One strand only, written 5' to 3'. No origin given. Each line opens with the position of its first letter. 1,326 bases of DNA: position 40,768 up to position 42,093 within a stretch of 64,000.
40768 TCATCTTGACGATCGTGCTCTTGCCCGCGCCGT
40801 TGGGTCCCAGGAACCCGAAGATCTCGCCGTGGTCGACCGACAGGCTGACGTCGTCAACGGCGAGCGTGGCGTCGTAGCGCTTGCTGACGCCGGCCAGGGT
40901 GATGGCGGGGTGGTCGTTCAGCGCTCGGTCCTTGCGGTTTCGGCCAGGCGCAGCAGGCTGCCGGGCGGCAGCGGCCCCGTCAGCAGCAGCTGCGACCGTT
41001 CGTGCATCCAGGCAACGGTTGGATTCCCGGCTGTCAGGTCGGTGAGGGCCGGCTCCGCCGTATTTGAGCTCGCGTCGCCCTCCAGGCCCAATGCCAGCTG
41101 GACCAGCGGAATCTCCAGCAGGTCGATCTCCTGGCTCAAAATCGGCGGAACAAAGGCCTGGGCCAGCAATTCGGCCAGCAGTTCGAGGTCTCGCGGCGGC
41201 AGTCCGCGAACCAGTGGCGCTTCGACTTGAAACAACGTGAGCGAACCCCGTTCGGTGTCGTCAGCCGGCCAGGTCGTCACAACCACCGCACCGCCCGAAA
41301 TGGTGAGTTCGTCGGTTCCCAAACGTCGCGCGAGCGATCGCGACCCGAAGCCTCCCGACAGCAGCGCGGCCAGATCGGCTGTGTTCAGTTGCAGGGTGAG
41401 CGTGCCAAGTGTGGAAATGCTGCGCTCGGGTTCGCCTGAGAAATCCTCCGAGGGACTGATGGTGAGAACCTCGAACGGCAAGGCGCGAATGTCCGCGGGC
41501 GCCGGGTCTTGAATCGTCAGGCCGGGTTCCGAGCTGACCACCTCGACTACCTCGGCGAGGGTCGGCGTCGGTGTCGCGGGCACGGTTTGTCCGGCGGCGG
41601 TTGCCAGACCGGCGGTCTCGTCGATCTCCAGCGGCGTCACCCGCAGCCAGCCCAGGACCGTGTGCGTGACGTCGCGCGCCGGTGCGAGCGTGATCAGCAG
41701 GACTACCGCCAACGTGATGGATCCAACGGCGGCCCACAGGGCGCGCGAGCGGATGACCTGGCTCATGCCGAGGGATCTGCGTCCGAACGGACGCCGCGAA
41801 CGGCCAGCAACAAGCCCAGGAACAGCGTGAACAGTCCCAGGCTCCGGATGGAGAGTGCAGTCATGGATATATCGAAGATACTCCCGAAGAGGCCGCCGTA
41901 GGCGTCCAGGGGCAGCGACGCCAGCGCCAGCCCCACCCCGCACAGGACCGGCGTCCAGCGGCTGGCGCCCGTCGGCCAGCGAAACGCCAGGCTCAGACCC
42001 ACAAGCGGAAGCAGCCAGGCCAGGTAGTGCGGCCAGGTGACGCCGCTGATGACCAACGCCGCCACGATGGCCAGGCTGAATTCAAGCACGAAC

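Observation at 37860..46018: Eight-gene minus-strand envelope glycoconjugate operon with two tandem GT87/DUF2029 mannosyltransferase-like genes and an ABC-2 exporter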

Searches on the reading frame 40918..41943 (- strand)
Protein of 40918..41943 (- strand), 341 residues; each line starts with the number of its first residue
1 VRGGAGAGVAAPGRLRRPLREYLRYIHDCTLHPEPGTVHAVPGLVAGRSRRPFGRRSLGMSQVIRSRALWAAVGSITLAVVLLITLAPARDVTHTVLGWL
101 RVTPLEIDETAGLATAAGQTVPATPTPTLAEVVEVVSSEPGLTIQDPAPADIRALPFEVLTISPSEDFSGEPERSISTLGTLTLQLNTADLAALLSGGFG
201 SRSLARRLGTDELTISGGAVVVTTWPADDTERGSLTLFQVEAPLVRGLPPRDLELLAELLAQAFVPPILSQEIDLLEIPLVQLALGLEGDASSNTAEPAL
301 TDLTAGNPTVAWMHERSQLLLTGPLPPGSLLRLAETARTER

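Call 5: search_protein_families(library=pfam, proteins=[window:40918-41943:-], max_evalue=0.01)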
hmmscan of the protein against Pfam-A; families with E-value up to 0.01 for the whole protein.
window:40918-41943:- (341 aa): 0 families

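Call 9: search_protein_families(library=ncbifam, proteins=[window:40918-41943:-], max_evalue=0.001)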
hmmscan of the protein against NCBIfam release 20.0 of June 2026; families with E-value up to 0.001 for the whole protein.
window:40918-41943:- (341 aa): 0 families
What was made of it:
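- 40918..41766 (-): Signal-anchored extracytoplasmic protein of unknown family (282 aa). No Pfam or NCBIfam hit (calls 5, 9).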

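Call 36: find_homologous_proteins(query=window:40918-41766:-, max_evalue=0.01)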
Query window:40918-41766:- (282 aa): 37 proteins with E <= 0.01 among 8000 candidates.
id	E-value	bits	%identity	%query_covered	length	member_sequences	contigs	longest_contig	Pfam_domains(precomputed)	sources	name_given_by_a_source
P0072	7.8e-169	578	100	100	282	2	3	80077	-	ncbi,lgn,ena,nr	ncbi:MAG: hypothetical protein OXG65_07390 [Chloroflexi bacterium]|nr:hypothetical protein [Chlorofl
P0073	2.0e-146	505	88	100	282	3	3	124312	-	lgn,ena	-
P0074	5.4e-145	500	86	100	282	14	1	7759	-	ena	-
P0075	1.3e-142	492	85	100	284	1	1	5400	-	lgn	-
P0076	7.0e-114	398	72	100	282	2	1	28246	-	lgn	-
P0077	8.9e-111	388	66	100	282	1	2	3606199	-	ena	-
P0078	3.7e-110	386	68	100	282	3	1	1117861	-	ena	-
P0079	7.9e-109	382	68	100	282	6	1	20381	-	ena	-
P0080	2.5e-108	380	68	100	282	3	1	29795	-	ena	-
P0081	4.2e-108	379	68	100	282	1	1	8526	-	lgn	-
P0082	2.6e-107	377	65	99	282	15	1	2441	-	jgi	-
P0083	1.5e-106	374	68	100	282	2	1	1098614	-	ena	-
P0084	3.8e-106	373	68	100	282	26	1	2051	-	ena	-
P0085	3.2e-105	370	66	100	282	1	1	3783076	-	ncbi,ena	-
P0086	4.7e-105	369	64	100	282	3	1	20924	-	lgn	-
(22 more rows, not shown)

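Call 46: predict_structure(alignment_id=A4)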
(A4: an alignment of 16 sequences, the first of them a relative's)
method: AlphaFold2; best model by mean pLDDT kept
length: 282 residues; sequences in the alignment: 16
mean_pLDDT: 64.9   pTM: 0.65
mean pLDDT of the five models: 64.9, 63.0, 60.8, 59.4, 56.1
residues with pLDDT >= 90: 14; 70-90: 132; 50-70: 62; < 50: 74
segments of 3 or more residues with pLDDT < 50: 1-63, 139-142, 231-234
pLDDT, mean of each block of 10 residues (from residue 1): 34 38 36 30 27 31 52 71 84 89 86 85 75 63 54 80 87 84 80 74 57 61 67 59 63 81 87 85 59
secondary structure, 60 per line:
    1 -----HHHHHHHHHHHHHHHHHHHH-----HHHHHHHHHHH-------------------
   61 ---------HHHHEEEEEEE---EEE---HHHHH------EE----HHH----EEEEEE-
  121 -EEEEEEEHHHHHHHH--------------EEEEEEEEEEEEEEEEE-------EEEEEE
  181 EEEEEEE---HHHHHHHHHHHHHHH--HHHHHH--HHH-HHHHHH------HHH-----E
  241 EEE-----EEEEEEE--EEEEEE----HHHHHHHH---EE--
elements in order: H6-25 H31-41 H70-73 E74-80 E84-86 H90-94 E114-119 E122-128 H129-136 E151-167 E175-187 H191-205 H208-213 H220-225 E240-243 E249-255 E258-263 H268-275

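Call 49: fold_search(model_id=the predicted structure, library=pdb)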
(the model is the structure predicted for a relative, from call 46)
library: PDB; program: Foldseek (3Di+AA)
matches with E <= 10: 415; with E <= 0.001: 0
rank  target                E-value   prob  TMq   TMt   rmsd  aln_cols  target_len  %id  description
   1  1vr8                  9.3e-02  0.69  0.17  0.32   8.7       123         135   10  Crystal structure of GTP binding regulator (TM1622) from Thermotoga Maritima at 1.75 A resolution (released 2005-03-15)
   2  9oh5_A                1.1e-01  0.05  0.11  0.12  18.7       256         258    8  Cryo-EM structure of the assembled MS2 CPM58 VLP (released 2025-11-05)
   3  2p4b_B                1.4e-01  0.23  0.20  0.21  22.3       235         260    8  Crystal structure of E.coli RseB (released 2007-05-22)
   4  2v42_A                1.6e-01  0.07  0.14  0.14  23.9       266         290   12  Crystal structure of RseB: a sensor for periplasmic stress response in E. coli (released 2007-08-28)
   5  2v42_B                1.9e-01  0.20  0.20  0.20  20.9       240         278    6  Crystal structure of RseB: a sensor for periplasmic stress response in E. coli (released 2007-08-28)
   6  2v43_A                2.5e-01  0.04  0.12  0.13  23.6       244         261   16  Crystal structure of RseB: a sensor for periplasmic stress response in E. coli (released 2007-08-28)
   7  2v43_C                2.6e-01  0.06  0.15  0.15  24.8       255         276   11  Crystal structure of RseB: a sensor for periplasmic stress response in E. coli (released 2007-08-28)
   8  9l0d_B                2.8e-01  0.09  0.13  0.08  21.0       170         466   12  Cryo-EM structure of the human MON1A/CCZ1/C18orf8 complex (released 2025-03-19)
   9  3m4w_C                3.1e-01  0.06  0.14  0.14  23.6       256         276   12  Structural basis for the negative regulation of bacterial stress response by RseB (released 2010-05-05)
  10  6jjs                  3.3e-01  0.07  0.13  0.23  16.9       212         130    7  Crystal structure of an enzyme from Penicillium herquei in condition2 (released 2020-01-01)
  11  3m4w_A                3.3e-01  0.04  0.13  0.13  22.8       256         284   15  Structural basis for the negative regulation of bacterial stress response by RseB (released 2010-05-05)
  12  1msc                  4.7e-01  0.03  0.09  0.15  22.6       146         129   11  CRYSTAL STRUCTURE OF MS2 COAT PROTEIN DIMER (released 1995-07-10)
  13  7k58_F                4.9e-01  0.12  0.12  0.25  11.3        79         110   10  Structure of outer-arm dyneins bound to microtubule with microtubule binding state 1(MTBS-1) (released 2021-09-29)
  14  7z9d                  5.2e-01  0.13  0.10  0.09   7.7        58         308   16  Deinococcus radiodurans BphP PAS-GAF H260A mutant (released 2022-08-10)
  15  9y6s_5w               6.2e-01  0.11  0.13  0.28  12.8       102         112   11  96-nm repeat of the Leishmania tarentolae doublet microtubule (released 2025-12-17)
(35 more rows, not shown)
